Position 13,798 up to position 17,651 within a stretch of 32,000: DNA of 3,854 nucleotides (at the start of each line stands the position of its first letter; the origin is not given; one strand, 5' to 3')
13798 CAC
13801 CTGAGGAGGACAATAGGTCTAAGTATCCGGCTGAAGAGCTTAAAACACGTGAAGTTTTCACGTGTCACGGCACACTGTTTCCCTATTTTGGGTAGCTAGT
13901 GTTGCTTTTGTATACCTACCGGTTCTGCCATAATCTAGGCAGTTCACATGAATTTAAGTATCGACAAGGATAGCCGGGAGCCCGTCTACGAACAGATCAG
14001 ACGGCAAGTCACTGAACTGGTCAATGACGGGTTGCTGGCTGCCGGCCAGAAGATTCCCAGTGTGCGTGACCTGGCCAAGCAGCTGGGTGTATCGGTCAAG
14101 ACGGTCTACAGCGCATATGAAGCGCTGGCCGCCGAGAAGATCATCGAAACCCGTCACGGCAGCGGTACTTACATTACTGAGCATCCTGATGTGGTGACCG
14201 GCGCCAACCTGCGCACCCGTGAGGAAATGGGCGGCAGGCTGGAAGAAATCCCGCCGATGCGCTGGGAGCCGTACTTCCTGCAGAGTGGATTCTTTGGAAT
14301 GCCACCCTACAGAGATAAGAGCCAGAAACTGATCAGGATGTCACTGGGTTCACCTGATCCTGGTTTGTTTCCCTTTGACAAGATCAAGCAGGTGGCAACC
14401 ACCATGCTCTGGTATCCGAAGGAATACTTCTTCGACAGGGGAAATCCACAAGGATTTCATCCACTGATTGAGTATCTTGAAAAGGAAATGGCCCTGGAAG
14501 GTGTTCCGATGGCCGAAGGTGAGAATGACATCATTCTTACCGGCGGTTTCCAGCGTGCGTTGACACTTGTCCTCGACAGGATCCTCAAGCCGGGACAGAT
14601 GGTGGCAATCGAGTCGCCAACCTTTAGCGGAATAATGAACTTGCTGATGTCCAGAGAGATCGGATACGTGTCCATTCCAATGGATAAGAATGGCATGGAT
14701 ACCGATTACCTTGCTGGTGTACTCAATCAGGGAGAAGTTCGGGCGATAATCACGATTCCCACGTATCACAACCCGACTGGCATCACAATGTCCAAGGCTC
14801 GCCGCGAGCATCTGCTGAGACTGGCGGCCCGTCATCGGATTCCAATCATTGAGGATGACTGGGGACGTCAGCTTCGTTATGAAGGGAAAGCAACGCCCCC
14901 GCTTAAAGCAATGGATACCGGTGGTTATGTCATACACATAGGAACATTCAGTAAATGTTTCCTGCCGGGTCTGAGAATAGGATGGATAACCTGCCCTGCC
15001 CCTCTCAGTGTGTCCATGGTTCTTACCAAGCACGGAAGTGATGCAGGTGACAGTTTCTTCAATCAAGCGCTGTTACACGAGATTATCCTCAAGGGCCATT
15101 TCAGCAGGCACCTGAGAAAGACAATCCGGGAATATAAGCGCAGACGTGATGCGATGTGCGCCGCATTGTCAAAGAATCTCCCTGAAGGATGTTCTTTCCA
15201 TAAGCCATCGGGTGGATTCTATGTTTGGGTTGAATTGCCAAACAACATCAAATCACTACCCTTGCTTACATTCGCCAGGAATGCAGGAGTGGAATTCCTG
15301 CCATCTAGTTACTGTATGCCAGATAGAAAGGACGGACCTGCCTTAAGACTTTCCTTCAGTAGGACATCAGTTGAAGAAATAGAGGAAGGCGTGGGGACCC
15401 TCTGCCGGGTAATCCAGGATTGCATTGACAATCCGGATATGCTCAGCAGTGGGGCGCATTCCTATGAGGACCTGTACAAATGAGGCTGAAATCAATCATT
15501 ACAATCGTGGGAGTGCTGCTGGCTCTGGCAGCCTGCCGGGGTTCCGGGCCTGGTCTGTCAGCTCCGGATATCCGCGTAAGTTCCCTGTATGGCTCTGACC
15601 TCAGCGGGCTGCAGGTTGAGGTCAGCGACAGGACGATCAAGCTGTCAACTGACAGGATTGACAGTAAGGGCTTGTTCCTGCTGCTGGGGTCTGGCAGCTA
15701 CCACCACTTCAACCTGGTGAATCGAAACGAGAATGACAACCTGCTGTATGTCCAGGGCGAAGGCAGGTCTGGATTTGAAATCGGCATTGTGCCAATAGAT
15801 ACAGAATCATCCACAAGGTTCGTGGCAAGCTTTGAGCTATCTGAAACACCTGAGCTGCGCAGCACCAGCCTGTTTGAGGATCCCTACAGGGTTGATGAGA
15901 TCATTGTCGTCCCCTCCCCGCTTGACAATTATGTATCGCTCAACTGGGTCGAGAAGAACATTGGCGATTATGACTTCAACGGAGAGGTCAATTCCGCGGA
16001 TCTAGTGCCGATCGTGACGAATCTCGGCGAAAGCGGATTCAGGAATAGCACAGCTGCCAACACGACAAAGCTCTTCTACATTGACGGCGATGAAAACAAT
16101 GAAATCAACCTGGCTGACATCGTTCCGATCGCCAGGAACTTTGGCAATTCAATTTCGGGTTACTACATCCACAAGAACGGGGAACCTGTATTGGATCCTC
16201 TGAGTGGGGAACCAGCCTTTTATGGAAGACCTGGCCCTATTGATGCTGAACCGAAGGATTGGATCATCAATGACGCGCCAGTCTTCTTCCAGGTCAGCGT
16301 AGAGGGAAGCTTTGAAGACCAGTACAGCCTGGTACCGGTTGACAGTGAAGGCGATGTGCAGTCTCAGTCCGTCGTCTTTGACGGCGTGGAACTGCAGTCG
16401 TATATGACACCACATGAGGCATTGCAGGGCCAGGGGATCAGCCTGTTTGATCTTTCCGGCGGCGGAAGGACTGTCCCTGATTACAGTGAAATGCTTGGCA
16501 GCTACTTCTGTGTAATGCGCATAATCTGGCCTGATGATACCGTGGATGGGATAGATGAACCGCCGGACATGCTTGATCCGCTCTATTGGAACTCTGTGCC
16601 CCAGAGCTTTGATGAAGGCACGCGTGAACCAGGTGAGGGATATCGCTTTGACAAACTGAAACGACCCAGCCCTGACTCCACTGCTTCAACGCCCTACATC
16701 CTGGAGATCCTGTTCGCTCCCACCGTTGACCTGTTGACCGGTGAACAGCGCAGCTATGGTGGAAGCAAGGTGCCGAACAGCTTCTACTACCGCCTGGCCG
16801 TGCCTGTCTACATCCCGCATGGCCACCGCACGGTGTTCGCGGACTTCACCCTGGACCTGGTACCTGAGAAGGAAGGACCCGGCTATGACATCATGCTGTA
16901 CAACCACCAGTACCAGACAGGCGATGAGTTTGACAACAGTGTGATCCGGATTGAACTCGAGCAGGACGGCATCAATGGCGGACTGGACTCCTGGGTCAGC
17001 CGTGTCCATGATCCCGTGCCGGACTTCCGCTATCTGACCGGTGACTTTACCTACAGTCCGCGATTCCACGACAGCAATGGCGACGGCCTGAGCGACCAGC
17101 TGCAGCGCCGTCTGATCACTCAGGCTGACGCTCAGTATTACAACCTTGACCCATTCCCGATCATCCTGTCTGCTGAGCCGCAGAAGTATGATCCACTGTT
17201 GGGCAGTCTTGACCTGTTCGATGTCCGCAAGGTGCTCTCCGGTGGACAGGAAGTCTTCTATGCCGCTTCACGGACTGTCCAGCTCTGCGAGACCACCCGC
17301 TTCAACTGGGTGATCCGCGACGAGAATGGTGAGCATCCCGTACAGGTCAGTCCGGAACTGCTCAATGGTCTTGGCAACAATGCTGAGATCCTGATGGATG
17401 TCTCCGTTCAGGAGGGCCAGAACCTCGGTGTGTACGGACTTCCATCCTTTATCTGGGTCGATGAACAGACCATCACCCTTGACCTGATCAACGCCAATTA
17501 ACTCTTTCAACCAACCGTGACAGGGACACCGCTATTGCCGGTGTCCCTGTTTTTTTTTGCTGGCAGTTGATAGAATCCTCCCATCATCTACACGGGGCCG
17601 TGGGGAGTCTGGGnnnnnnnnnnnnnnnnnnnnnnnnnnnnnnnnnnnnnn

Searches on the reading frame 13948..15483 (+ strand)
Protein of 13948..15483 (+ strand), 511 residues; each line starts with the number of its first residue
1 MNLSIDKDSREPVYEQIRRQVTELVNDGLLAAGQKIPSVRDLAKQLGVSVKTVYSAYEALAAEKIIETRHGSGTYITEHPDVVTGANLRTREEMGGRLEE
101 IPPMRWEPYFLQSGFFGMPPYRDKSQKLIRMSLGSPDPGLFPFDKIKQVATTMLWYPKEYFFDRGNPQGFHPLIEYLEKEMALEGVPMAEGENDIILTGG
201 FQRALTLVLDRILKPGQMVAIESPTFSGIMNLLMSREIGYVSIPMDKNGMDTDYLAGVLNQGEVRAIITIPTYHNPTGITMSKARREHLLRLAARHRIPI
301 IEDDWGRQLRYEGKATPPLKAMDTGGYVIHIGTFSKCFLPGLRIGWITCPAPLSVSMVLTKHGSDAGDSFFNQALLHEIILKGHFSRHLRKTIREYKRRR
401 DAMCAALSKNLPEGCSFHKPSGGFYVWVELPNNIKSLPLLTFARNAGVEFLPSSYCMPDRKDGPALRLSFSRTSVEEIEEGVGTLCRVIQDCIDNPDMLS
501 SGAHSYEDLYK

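Call 9: search_protein_families(library=pfam, proteins=[window:13948-15483:+], max_evalue=0.001)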
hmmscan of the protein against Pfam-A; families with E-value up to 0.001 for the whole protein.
window:13948-15483:+ (511 aa): 5 families
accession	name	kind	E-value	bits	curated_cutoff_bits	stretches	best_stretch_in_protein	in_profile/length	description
PF00155.27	Aminotran_1_2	-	8.3e-22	78.3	19.7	1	192-483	66-359/361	Aminotransferase class I and II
PF00392.27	GntR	-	1e-16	60.7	27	1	14-76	2-64/64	Bacterial regulatory proteins, gntR family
PF12897.13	Asp_aminotransf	-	3.2e-08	33.2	27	1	221-292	129-201/421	Aspartate amino-transferase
PF14502.12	HTH_41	-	0.00012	21.9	25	1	32-76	2-48/48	Helix-turn-helix domain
PF13730.12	HTH_36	-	0.00024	21.3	25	0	37-61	26-50/55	Helix-turn-helix domain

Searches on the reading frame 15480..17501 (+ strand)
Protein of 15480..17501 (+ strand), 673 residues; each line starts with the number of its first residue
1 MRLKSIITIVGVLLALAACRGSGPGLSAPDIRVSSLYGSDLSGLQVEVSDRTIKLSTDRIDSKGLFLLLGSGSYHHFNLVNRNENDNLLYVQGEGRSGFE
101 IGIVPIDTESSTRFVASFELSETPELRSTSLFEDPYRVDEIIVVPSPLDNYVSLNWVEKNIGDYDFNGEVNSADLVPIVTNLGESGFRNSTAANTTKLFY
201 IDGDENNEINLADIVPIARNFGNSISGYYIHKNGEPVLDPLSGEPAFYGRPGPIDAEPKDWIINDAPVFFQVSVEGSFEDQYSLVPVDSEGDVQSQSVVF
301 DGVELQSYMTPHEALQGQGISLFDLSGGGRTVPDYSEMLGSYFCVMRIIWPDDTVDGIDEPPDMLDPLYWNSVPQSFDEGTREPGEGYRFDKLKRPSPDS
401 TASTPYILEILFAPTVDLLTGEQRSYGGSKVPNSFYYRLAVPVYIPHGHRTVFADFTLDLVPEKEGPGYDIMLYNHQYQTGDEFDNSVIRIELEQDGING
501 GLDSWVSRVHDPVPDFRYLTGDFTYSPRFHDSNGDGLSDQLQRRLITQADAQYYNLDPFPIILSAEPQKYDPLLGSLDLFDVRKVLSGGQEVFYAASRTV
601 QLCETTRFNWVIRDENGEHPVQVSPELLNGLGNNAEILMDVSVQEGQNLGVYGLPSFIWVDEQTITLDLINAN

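Call 9: search_protein_families(library=pfam, proteins=[window:15480-17501:+], max_evalue=0.001)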
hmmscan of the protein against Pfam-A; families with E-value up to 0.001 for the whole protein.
window:15480-17501:+ (673 aa): 0 families

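Call 79: search_protein_families(library=ncbifam, proteins=[window:15480-17501:+], max_evalue=0.01)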
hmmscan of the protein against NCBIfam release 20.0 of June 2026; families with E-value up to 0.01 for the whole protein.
window:15480-17501:+ (673 aa): 0 families
